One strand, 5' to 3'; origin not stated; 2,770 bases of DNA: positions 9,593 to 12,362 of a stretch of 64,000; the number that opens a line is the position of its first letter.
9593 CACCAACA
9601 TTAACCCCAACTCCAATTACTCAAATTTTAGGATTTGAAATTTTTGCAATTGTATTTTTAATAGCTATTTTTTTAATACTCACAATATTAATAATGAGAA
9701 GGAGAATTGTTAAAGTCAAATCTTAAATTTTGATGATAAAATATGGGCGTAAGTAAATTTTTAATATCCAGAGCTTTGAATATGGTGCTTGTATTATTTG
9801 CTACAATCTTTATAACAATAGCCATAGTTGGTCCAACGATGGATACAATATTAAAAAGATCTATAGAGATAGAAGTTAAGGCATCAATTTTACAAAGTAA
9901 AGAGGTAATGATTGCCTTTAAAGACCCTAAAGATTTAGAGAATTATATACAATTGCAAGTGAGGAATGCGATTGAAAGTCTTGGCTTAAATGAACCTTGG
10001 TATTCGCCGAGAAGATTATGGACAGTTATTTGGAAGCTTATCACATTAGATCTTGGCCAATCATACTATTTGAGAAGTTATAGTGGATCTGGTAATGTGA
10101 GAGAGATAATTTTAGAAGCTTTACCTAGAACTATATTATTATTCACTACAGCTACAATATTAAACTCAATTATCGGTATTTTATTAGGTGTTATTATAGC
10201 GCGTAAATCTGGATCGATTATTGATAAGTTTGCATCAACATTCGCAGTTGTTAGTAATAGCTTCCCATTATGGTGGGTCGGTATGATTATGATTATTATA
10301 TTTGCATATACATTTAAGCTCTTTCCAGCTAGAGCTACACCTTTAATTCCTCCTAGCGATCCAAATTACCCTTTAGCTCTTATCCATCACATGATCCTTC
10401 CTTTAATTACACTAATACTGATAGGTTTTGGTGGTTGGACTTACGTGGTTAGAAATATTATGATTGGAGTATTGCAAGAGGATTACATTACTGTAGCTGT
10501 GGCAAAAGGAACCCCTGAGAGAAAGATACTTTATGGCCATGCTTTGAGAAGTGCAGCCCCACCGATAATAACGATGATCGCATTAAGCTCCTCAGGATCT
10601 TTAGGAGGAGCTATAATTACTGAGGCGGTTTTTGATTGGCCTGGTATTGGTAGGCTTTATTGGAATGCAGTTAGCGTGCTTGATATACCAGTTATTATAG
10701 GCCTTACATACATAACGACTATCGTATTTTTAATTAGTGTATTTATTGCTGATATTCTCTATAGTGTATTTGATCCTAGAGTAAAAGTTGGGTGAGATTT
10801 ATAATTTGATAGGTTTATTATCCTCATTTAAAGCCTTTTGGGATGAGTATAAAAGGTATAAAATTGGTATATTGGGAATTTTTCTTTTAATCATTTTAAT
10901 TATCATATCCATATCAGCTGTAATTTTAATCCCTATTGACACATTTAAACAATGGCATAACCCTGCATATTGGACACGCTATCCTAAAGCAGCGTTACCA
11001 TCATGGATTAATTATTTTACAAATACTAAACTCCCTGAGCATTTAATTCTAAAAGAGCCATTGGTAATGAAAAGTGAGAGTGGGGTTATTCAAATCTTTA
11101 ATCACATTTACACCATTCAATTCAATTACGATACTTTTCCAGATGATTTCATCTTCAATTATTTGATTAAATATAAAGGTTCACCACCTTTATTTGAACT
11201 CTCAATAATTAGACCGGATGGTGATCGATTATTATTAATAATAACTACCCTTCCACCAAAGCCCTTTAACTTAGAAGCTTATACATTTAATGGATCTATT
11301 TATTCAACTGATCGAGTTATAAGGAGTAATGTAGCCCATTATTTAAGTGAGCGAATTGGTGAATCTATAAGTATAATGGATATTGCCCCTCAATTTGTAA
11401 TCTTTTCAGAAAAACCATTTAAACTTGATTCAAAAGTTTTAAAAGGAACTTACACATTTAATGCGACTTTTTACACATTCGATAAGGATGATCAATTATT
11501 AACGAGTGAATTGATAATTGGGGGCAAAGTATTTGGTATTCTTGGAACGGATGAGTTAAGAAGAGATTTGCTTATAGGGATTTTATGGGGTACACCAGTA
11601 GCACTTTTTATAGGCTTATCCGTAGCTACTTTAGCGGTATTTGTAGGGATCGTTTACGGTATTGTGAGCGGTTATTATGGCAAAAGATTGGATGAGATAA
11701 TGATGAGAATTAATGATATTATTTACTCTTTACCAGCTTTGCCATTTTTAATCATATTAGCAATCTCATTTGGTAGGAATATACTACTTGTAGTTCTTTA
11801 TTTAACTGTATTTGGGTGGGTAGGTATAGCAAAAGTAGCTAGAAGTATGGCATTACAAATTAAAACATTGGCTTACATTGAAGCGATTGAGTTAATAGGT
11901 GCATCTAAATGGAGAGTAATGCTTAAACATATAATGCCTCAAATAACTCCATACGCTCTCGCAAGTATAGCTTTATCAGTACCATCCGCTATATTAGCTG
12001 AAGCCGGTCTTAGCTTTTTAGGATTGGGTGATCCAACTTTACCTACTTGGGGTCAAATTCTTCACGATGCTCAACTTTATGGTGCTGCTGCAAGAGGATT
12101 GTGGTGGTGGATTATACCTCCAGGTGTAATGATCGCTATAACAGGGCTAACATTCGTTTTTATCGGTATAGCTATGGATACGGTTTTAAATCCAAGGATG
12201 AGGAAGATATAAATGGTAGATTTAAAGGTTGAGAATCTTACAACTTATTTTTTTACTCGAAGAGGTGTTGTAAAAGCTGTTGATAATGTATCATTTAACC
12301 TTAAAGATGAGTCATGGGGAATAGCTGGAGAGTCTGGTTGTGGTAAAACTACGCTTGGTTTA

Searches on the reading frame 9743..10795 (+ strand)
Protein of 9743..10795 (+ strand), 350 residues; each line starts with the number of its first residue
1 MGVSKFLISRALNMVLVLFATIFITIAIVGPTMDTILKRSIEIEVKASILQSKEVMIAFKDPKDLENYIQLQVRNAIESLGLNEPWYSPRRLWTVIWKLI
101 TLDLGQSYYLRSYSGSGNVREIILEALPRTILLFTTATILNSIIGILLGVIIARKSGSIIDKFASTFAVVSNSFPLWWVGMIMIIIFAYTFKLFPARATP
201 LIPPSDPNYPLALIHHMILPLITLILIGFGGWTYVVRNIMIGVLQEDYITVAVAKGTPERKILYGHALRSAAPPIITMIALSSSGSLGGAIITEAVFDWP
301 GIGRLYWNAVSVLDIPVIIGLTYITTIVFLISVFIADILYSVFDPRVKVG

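Call 14: search_protein_families(library=pfam, proteins=[window:9743-10795:+], max_evalue=0.00001)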
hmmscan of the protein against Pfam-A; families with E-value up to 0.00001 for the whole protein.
window:9743-10795:+ (350 aa): 1 family
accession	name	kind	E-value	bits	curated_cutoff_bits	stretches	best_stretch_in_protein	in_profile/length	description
PF00528.27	BPD_transp_1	-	1.1e-38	133.2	26.4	1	145-348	1-183/184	Binding-protein-dependent transport system inner membrane component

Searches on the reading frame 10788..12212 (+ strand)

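Call 14: search_protein_families(library=pfam, proteins=[window:10788-12212:+], max_evalue=0.00001)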
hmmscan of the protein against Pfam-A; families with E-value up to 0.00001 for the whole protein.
window:10788-12212:+ (474 aa): 1 family
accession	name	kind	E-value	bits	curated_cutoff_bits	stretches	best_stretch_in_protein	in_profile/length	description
PF00528.27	BPD_transp_1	-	1e-28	100.8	26.4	1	287-473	1-184/184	Binding-protein-dependent transport system inner membrane component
